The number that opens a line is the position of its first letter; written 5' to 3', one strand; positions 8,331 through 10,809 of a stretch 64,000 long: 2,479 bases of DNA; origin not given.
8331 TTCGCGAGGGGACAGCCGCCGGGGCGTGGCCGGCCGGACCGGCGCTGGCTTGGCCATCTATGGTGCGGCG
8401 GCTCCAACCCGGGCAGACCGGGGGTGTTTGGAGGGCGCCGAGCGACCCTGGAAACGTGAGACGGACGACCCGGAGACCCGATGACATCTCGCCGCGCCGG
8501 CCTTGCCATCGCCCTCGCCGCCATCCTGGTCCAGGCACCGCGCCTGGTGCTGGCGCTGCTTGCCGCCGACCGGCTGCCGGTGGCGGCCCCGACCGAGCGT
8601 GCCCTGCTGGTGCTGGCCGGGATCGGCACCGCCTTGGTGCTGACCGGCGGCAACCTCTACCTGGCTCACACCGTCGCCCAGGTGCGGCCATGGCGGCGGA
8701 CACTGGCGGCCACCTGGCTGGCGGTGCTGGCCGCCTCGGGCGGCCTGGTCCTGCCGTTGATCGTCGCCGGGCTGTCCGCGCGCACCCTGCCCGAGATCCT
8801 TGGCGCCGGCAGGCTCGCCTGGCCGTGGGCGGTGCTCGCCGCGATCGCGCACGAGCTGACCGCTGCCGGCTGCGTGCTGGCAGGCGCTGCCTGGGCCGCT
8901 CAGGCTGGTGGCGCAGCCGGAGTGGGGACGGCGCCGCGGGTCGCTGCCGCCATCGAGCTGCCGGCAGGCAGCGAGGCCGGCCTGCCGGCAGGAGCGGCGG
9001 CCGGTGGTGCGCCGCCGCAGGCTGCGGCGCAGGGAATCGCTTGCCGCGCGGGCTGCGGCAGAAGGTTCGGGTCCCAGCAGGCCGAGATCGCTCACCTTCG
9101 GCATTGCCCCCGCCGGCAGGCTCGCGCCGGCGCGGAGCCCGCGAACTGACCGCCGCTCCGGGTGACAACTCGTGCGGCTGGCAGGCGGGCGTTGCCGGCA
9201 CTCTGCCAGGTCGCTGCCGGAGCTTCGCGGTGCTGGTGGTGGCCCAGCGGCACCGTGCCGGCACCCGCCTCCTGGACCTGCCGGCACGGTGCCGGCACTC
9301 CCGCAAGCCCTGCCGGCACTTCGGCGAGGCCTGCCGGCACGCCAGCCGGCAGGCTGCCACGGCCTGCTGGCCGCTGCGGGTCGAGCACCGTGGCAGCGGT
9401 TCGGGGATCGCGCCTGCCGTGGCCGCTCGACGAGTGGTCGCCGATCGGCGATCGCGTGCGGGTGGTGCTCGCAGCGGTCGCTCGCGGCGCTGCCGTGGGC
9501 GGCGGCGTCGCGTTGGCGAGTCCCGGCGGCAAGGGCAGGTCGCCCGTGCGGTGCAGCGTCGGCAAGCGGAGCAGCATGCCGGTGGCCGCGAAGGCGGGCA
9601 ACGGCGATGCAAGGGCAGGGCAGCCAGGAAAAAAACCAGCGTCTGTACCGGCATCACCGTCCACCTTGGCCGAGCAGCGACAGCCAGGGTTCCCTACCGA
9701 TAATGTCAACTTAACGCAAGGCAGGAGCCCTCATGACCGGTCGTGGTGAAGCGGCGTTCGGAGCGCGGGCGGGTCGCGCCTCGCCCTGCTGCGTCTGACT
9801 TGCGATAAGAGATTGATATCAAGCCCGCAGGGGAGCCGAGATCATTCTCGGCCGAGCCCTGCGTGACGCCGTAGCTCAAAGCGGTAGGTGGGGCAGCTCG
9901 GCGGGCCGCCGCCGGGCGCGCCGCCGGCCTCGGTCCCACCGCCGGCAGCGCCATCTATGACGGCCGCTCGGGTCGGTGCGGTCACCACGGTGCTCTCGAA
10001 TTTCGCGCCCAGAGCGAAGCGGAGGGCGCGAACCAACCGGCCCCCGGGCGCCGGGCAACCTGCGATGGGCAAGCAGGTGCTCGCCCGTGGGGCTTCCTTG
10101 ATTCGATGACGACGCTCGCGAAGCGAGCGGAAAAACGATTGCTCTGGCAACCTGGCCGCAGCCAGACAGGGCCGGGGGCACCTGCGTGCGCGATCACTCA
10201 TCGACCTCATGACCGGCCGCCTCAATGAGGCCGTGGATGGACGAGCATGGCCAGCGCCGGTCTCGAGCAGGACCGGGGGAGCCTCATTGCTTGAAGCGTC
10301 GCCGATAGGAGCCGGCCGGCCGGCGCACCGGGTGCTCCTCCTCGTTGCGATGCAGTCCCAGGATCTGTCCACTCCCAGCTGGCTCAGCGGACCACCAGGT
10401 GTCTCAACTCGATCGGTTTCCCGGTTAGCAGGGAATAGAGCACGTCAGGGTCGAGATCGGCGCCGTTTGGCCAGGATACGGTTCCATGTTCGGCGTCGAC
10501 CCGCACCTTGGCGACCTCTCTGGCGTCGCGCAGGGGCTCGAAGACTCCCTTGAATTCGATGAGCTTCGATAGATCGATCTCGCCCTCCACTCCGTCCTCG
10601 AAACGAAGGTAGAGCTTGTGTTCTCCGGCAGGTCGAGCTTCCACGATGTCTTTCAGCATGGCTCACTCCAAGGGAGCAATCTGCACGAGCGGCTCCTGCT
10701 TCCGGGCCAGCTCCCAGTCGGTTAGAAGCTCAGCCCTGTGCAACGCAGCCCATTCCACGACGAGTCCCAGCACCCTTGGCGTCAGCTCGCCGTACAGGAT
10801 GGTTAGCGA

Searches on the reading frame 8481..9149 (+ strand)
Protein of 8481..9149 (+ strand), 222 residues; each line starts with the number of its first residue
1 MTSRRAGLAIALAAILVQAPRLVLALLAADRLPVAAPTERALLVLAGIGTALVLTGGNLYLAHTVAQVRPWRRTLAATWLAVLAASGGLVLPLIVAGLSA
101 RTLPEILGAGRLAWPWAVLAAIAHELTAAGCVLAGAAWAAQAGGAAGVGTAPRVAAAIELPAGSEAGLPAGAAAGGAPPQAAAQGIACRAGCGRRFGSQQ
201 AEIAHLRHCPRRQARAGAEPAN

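Call 8: search_protein_families(library=pfam, proteins=[window:8481-9149:+], max_evalue=0.01)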
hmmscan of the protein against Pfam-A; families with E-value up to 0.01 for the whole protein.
window:8481-9149:+ (222 aa): 0 families

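Call 42: search_protein_families(library=ncbifam, proteins=[window:8481-9149:+], max_evalue=0.01)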
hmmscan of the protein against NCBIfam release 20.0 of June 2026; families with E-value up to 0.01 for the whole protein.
window:8481-9149:+ (222 aa): 0 families

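Call 45: find_homologous_proteins(query=window:8481-9149:+, max_evalue=0.001)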
Query window:8481-9149:+ (222 aa): 202 proteins with E <= 0.001 among 8000 candidates; the best 120 are listed.
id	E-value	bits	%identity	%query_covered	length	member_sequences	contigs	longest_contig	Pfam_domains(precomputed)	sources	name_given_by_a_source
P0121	2.2e-125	434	100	100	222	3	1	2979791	-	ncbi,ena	-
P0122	9.6e-100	350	83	100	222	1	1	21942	-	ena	-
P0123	9.0e-98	344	84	100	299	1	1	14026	-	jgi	jgi:hypothetical protein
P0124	2.2e-96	339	82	100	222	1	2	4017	-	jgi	jgi:hypothetical protein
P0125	1.4e-94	334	79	100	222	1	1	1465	-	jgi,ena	-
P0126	1.4e-90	320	75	100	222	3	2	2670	-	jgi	-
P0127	1.4e-90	320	76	100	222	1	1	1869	-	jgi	jgi:hypothetical protein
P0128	3.2e-90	319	77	100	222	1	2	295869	-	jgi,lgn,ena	-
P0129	3.4e-90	319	75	100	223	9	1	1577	-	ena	-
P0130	4.0e-89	316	75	100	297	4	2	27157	-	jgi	jgi:hypothetical protein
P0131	4.0e-89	316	74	100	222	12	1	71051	-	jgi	-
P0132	6.4e-89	315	81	100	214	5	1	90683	-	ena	-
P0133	1.9e-88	313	78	99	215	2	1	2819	-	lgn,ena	-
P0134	2.2e-88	313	74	100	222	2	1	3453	-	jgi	jgi:hypothetical protein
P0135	3.1e-88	313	76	100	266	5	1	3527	-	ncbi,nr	ncbi:MAG TPA: hypothetical protein VHB47_06280, partial [Thermoanaerobaculia bacterium]|nr:hypotheti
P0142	6.0e-85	302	70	100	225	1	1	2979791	-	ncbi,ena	-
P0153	1.8e-79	284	90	75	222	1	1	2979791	-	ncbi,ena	-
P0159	3.3e-77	277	68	99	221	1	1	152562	-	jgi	jgi:hypothetical protein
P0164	1.2e-69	252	65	100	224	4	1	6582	-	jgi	jgi:MFS family permease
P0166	1.2e-67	246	64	100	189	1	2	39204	-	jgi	jgi:MFS family permease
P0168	6.1e-67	243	65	97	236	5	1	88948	-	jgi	jgi:hypothetical protein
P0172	8.9e-64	233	67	94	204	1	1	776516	-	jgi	jgi:hypothetical protein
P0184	5.0e-57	211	57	100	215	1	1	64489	-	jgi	jgi:hypothetical protein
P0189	2.4e-56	209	57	98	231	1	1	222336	-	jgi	jgi:hypothetical protein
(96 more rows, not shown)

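Call 46: find_encoding_contigs(protein=P0121, flank=3000, max_places=3)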
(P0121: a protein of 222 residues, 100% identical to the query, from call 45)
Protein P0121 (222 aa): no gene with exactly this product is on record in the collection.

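Call 47: find_encoding_contigs(protein=P0153, flank=8000, max_places=3)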
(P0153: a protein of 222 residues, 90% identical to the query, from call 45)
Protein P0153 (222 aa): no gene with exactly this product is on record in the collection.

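Call 48: find_encoding_contigs(protein=P0142, flank=8000, max_places=3)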
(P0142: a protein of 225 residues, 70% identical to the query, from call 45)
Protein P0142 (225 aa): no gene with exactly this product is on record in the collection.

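Call 57: predict_structure(alignment_id=A4)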
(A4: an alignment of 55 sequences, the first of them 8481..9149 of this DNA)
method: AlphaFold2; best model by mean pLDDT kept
length: 222 residues; sequences in the alignment: 55
mean_pLDDT: 76.5   pTM: 0.52
mean pLDDT of the five models: 76.5, 66.0, 63.5, 59.0, 57.5
residues with pLDDT >= 90: 37; 70-90: 134; 50-70: 15; < 50: 36
segments of 3 or more residues with pLDDT < 50: 148-182
pLDDT, mean of each block of 10 residues (from residue 1): 72 79 86 91 87 86 89 92 87 87 86 85 87 87 61 36 34 37 74 90 90 69 49
secondary structure, 60 per line:
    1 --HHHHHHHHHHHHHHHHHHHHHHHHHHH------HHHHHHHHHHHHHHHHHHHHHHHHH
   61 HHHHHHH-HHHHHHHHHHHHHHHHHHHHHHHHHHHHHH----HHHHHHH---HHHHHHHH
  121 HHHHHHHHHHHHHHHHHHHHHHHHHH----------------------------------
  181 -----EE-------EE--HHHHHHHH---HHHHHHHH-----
elements in order: H3-29 H36-67 H69-98 H103-109 H113-146 H199-206 H210-217

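Call 60: search_protein_families(library=phrogs, proteins=[window:8481-9149:+], max_evalue=0.001)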
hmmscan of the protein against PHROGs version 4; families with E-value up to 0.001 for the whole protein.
window:8481-9149:+ (222 aa): 0 families

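Call 65: find_encoding_contigs(protein=P0172, flank=4000, max_places=3)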
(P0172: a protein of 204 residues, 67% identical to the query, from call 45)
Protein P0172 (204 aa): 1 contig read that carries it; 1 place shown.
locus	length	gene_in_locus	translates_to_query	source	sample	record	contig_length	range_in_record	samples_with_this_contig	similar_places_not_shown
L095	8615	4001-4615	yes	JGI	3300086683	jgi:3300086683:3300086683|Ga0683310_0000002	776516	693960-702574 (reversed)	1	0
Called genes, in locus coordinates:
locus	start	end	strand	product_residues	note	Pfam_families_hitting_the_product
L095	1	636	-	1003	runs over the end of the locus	PF03432:Relaxase, PF22863:TraI_middle, PF13086:AAA_11 (faint), PF13245:AAA_19, PF13401:AAA_22, PF13604:AAA_30, PF01443:Viral_helicase1 (faint), PF22232:TraI_hel_assoc_N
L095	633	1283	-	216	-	PF21983:NikA-like, PF05713:MobC (weak)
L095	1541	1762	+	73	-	PF12728:HTH_17 (weak)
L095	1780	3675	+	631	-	PF13481:AAA_25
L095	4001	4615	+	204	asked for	-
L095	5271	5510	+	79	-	PF04255:DUF433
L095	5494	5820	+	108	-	-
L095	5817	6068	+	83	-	PF03683:UPF0175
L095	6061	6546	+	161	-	PF11848:DUF3368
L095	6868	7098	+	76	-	PF00589:Phage_integrase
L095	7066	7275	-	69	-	-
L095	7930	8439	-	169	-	-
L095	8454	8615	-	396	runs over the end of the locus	-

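Call 66: find_encoding_contigs(protein=P0166, flank=4000, max_places=3)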
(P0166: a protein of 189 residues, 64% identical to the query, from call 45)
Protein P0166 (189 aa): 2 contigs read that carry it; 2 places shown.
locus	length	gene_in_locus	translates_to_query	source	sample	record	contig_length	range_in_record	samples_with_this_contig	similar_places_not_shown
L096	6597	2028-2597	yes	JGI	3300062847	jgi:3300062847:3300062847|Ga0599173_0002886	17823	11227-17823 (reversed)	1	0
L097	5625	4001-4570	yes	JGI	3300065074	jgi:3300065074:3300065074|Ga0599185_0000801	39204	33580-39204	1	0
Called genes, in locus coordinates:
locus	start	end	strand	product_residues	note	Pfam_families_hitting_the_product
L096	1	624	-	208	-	?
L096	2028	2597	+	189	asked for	-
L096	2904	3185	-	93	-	PF15738:YafQ_toxin, PF05016:ParE_toxin (weak)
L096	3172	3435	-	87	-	PF04221:RelB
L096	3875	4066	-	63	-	-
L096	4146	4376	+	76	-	-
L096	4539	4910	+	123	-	-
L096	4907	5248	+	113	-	-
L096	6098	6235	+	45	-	-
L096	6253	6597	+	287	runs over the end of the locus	-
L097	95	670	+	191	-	-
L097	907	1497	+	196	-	PF05685:Uma2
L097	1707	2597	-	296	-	-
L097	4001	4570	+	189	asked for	-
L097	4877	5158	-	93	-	PF15738:YafQ_toxin, PF05016:ParE_toxin (weak)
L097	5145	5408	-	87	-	PF04221:RelB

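Call 67: find_encoding_contigs(protein=P0168, flank=4000, max_places=3)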
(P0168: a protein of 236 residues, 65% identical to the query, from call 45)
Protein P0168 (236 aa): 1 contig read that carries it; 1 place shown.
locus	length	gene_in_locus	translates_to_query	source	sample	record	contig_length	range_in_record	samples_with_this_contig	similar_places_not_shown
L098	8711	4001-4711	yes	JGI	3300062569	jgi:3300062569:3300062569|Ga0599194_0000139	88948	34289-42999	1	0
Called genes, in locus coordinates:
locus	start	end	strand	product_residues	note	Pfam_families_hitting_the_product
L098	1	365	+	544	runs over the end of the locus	-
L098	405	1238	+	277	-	-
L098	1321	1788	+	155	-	PF13744:HTH_37 (faint), PF13560:HTH_31, PF01381:HTH_3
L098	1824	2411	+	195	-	PF13443:HTH_26 (faint), PF13560:HTH_31, PF01381:HTH_3, PF12844:HTH_19 (faint), PF13560:HTH_31, PF01381:HTH_3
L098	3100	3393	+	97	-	-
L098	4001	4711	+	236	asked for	-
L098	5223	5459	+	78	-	-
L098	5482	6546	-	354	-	PF00589:Phage_integrase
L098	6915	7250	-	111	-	-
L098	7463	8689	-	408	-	PF12704:MacB_PCD, PF02687:FtsX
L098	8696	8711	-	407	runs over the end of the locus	PF12704:MacB_PCD, PF02687:FtsX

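Call 69: find_encoding_contigs(protein=P0159, flank=4000, max_places=2)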
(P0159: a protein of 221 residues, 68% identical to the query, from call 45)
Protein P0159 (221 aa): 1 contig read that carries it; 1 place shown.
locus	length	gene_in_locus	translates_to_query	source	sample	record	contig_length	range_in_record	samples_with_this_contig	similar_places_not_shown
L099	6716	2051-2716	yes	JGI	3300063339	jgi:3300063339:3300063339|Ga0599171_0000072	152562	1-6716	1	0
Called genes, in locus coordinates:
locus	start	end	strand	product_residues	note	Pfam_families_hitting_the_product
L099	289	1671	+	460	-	PF13481:AAA_25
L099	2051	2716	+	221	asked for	-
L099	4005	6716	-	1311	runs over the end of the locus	PF12770:CHAT, PF13424:TPR_12 (faint)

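Call 70: find_encoding_contigs(protein=P0164, flank=4000, max_places=2)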
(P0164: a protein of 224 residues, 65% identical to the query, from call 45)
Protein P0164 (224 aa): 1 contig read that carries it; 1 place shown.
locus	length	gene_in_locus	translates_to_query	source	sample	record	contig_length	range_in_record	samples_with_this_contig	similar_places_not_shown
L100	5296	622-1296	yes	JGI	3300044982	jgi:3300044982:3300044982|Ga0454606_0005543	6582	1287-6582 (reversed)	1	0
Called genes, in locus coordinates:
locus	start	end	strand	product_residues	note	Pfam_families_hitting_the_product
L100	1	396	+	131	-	?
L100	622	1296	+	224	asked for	-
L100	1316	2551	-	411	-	-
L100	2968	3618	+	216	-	-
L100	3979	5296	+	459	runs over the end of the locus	-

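Call 71: find_encoding_contigs(protein=P0189, flank=4000, max_places=2)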
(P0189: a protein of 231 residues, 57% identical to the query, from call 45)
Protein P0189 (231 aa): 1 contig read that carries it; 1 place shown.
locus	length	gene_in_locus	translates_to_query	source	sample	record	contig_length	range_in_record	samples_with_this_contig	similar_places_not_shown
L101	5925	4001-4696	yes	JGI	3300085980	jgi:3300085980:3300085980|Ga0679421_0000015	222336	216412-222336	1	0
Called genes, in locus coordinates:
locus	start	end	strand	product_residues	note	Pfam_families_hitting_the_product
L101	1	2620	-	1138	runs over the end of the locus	PF03432:Relaxase, PF22863:TraI_middle, PF01443:Viral_helicase1 (faint), PF13245:AAA_19, PF13604:AAA_30, PF22232:TraI_hel_assoc_N (weak), PF13538:UvrD_C_2 (weak)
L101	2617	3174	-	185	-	PF21983:NikA-like, PF05713:MobC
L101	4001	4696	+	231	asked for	-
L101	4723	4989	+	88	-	PF05930:Phage_AlpA, PF12728:HTH_17 (weak)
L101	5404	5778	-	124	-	-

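Call 72: find_encoding_contigs(protein=P0184, flank=4000, max_places=2)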
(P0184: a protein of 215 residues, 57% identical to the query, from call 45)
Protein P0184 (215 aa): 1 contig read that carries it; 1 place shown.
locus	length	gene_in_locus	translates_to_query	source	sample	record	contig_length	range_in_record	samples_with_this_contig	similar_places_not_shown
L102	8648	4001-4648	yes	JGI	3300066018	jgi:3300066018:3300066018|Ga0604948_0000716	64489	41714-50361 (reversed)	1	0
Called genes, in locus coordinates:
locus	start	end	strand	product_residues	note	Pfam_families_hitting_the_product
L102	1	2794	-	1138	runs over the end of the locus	PF03432:Relaxase, PF13086:AAA_11 (faint), PF22863:TraI_middle, PF01443:Viral_helicase1 (faint), PF13245:AAA_19, PF13401:AAA_22 (weak), PF13604:AAA_30, PF22232:TraI_hel_assoc_N (weak)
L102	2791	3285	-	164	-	PF21983:NikA-like, PF05713:MobC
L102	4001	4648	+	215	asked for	-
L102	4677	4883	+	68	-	PF05930:Phage_AlpA, PF12728:HTH_17 (weak)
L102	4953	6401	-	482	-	PF13424:TPR_12 (faint)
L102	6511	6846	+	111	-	-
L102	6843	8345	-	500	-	PF17874:TPR_MalT, PF13424:TPR_12 (faint)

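Call 80: fold_search(model_id=the predicted structure, library=pdb)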
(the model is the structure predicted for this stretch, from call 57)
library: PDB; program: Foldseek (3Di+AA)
matches with E <= 10: 69; with E <= 0.001: 0
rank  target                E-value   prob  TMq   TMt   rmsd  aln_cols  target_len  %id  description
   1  6egc                  8.2e-01  0.87  0.38  0.53   5.7       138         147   12  Single-chain version of 2L4HC2_23 (PDB 5J0K) (released 2019-05-29)
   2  1k05_C                1.4e+00  0.47  0.31  0.42   6.9       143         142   12  Crystal structure of the Focal Adhesion Targeting Domain of Focal Adhesion Kinase (released 2002-01-30)
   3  7xge_A                1.4e+00  0.28  0.25  0.31  10.1       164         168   11  Crystal structure of MCL-1 in complex with computationally designed inhibitor protein (released 2022-07-20)
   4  4xdl_C                1.6e+00  0.15  0.18  0.17  10.9       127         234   13  Crystal structure of human two pore domain potassium ion channel TREK2 (K2P10.1) in complex with a brominated fluoxeti (released 2015-03-18)
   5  7w8i                  2.5e+00  0.38  0.33  0.48   6.9       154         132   11  Crystal structure of Zn bound human Focal Adhesion Targeting (FAT) domain of the Focal Adhesion Kinase (released 2022-12-21)
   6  4xev_D                2.5e+00  0.28  0.30  0.38   7.1       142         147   13  Fusion of Pyk2-FAT domain with Leupaxin LD1 motif, complexed with Leupaxin LD4 peptide (released 2015-12-30)
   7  4r32_A                3.3e+00  0.21  0.29  0.40   6.7       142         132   13  Crystal Structure Analysis of Pyk2 and Paxillin LD motifs (released 2014-09-17)
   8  8qz1_B                3.3e+00  0.08  0.17  0.16  11.6       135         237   16  Crystal structure of human two pore domain potassium ion channel TREK-2 (K2P10.1) in complex with a nanobody (Nb58) (released 2024-05-29)
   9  6vvt_F                3.8e+00  0.16  0.25  0.20  13.2       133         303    8  Crystal structure of a Mycobacterium smegmatis transcription initiation complex with Rifampicin-resistant RNA polymera (released 2020-10-21)
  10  7xge_G                3.8e+00  0.15  0.26  0.33  10.0       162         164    9  Crystal structure of MCL-1 in complex with computationally designed inhibitor protein (released 2022-07-20)
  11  8tzj_C                3.8e+00  0.15  0.25  0.27  13.0       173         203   12  Cryo-EM structure of Vibrio cholerae FtsE/FtsX complex (released 2023-12-20)
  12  4xek_A                4.0e+00  0.21  0.31  0.41   6.4       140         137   12  Pyk2-FAT domain in complex with leupaxin LD4 motif (released 2015-12-30)
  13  8j0h_C                4.0e+00  0.20  0.29  0.43   7.5       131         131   14  Crystal structure of the fission yeast Rex1BD protein(C4H3.06) (released 2023-11-01)
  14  8j0h_E                4.2e+00  0.23  0.30  0.45   7.3       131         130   11  Crystal structure of the fission yeast Rex1BD protein(C4H3.06) (released 2023-11-01)
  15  6s33_A                4.5e+00  0.21  0.28  0.41   7.5       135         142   12  Ligand binding domain of the P. putida receptor PcaY_PP in complex with Protocatechuate (released 2020-10-21)
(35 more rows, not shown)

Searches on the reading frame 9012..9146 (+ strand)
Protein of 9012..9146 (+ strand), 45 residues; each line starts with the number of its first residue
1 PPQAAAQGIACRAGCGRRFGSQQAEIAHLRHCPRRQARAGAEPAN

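Call 77: search_protein_families(library=pfam, proteins=[window:9012-9146:+], max_evalue=10)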
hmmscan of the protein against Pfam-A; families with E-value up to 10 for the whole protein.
seq(45 aa): 1 family
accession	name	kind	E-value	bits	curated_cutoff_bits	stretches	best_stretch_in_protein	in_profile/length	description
PF13912.12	zf-C2H2_6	-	0.096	13.2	25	1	15-31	7-23/27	C2H2-type zinc finger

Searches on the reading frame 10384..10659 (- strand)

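Call 36: search_protein_families(library=pfam, proteins=[window:10384-10659:-], max_evalue=0.01)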
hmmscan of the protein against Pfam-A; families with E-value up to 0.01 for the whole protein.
window:10384-10659:- (91 aa): 1 family
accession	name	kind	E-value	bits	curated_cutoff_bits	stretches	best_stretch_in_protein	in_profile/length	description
PF10387.14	DUF2442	-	1.1e-15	58.1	23.9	1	5-76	1-68/72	Protein of unknown function (DUF2442)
